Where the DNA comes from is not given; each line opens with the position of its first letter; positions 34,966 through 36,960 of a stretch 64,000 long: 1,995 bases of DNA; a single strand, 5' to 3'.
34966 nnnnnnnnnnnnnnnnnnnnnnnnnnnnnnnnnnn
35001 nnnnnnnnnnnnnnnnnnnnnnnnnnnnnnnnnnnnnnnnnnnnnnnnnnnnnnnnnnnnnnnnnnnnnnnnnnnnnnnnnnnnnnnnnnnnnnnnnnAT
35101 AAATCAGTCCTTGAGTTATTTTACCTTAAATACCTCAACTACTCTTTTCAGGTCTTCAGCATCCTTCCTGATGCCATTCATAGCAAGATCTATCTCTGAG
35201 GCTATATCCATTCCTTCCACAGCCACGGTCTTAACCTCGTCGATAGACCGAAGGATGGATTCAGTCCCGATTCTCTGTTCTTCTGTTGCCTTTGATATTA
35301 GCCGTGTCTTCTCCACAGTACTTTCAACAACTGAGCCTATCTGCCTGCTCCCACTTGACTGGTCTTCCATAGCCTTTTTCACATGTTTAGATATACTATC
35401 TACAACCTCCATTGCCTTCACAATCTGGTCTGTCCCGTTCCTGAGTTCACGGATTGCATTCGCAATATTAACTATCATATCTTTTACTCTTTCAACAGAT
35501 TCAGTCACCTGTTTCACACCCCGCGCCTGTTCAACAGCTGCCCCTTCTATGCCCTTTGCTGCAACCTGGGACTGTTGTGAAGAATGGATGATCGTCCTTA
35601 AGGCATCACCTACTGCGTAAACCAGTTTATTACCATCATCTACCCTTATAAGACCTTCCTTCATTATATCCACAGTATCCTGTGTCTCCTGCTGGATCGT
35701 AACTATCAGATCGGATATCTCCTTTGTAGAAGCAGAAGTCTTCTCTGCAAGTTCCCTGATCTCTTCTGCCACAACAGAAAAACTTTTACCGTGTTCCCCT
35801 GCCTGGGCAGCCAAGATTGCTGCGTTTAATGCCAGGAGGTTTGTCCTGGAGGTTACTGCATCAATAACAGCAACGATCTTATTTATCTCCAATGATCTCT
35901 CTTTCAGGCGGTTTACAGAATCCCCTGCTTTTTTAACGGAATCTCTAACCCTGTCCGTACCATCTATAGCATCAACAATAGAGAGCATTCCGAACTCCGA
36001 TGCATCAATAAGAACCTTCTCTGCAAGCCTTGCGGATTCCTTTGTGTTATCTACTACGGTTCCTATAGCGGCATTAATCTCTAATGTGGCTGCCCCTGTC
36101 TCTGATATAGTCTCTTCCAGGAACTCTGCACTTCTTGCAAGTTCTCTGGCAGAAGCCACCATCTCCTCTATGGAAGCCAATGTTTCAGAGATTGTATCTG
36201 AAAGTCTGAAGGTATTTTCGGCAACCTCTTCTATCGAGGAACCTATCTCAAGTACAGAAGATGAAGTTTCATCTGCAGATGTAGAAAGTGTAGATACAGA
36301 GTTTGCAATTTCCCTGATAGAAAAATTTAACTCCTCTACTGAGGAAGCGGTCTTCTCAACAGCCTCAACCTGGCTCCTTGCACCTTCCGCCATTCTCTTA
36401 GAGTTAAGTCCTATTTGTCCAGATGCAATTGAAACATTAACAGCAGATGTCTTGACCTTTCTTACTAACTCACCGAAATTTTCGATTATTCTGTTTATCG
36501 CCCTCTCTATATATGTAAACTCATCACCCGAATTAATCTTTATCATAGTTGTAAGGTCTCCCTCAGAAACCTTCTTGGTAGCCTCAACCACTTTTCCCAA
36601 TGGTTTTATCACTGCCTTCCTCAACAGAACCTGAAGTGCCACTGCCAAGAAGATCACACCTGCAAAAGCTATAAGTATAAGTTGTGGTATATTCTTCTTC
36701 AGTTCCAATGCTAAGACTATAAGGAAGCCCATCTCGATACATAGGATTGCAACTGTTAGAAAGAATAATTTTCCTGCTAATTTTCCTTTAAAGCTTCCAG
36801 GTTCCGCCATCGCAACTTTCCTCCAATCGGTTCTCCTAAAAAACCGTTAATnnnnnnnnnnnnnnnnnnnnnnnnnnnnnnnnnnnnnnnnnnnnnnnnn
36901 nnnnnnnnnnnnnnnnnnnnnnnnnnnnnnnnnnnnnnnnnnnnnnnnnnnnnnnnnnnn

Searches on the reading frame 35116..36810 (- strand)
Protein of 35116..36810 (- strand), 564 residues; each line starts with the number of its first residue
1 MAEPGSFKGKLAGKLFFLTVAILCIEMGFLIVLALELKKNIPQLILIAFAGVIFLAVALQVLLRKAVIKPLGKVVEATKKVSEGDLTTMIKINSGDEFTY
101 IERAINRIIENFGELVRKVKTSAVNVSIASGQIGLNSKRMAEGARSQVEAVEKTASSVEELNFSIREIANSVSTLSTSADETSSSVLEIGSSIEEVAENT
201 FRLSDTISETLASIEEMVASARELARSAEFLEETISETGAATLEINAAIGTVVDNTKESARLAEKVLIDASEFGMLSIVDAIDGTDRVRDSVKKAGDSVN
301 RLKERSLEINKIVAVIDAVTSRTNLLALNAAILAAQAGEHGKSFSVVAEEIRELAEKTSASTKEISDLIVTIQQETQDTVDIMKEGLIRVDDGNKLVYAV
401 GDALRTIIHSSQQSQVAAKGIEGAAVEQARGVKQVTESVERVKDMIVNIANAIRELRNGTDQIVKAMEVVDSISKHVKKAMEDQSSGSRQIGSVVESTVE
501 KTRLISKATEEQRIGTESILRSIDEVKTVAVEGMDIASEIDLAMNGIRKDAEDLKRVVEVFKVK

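Call 3: search_protein_families(library=pfam, proteins=[window:35116-36810:-], max_evalue=0.01)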
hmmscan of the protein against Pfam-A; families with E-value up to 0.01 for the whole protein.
window:35116-36810:- (564 aa): 5 families
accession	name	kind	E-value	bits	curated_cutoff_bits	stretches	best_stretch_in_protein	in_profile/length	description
PF00015.26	MCPsignal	-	1.3e-40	139.5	34.6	2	290-445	16-171/172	Methyl-accepting chemotaxis protein (MCP) signalling domain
PF00672.30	HAMP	-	6.3e-10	39.7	25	1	62-111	1-50/53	HAMP domain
PF18947.5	HAMP_2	-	0.0018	18.6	24.3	1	65-111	18-64/67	HAMP domain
PF10157.14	BORCS6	-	0.002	18.7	35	0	159-229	24-81/101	BLOC-1-related complex sub-unit 6 C-terminal helix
PF20155.4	TMP_3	-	0.002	18.3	41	0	148-229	7-88/192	Tape measure protein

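Call 4: search_protein_families(library=ncbifam, proteins=[window:35116-36810:-], max_evalue=0.01)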
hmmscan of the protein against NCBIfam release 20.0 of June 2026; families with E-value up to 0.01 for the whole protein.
window:35116-36810:- (564 aa): 15 families
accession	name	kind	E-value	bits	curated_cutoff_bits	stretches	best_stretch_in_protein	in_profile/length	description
NF058645.1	MCPCtpMPsAe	equivalog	2.9e-35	122.1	900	2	204-457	280-543/558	methyl-accepting chemotaxis protein CtpM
NF041847.1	transduc_aer2_vibrio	equivalog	2.8e-33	115.2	1200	2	237-455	533-730/804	aerotaxis transducer Aer2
NF047851.1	MCPCitTducer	equivalog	1.8e-28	100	900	2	215-444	281-481/553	methyl-accepting chemotaxis citrate transducer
NF011622.0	PRK15048.1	equivalog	8.1e-26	91.2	900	2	211-439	276-475/553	methyl-accepting chemotaxis protein II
NF007309.0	PRK09793.1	equivalog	1.2e-22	80.6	903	2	212-463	275-497/533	methyl-accepting chemotaxis protein IV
NF011615.0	PRK15041.1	equivalog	2e-21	76.3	947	2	205-440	265-478/554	methyl-accepting chemotaxis protein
NF050802.1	AspChtxCcaA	equivalog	2.1e-17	62.8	1300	1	267-387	530-650/700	aspartate chemotaxis receptor CcaA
NF012163.2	BaeS_SmeS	equivalog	5.5e-06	25.6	500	1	43-111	164-232/457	sensor histidine kinase efflux regulator BaeS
NF041035.1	Rad50_Halo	equivalog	8.2e-06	24.5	1000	1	140-559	170-589/883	DNA double-strand break repair ATPase Rad50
NF012226.0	AdeS_HK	equivalog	2.2e-05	23.8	500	1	44-128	62-140/353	two-component sensor histidine kinase AdeS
TIGR02168.1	SMC_prok_B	equivalog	2.5e-05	22.3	567.35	1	144-371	234-457/1181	chromosome segregation protein SMC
NF007837.0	PRK10549.1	equivalog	4.4e-05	22.4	603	1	52-109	173-230/466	envelope stress sensor histidine kinase BaeS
TIGR02169.1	SMC_prok_A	equivalog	0.00033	18.5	729.4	1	117-323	298-507/1165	chromosome segregation protein SMC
TIGR04527.1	mycoplas_twoTM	subfamily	0.0014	18.3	125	1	166-304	43-154/248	MG_279/MG_280 family protein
NF007898.0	PRK10604.1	equivalog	0.0017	17.6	478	1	45-121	137-214/433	two-component system sensor histidine kinase RstB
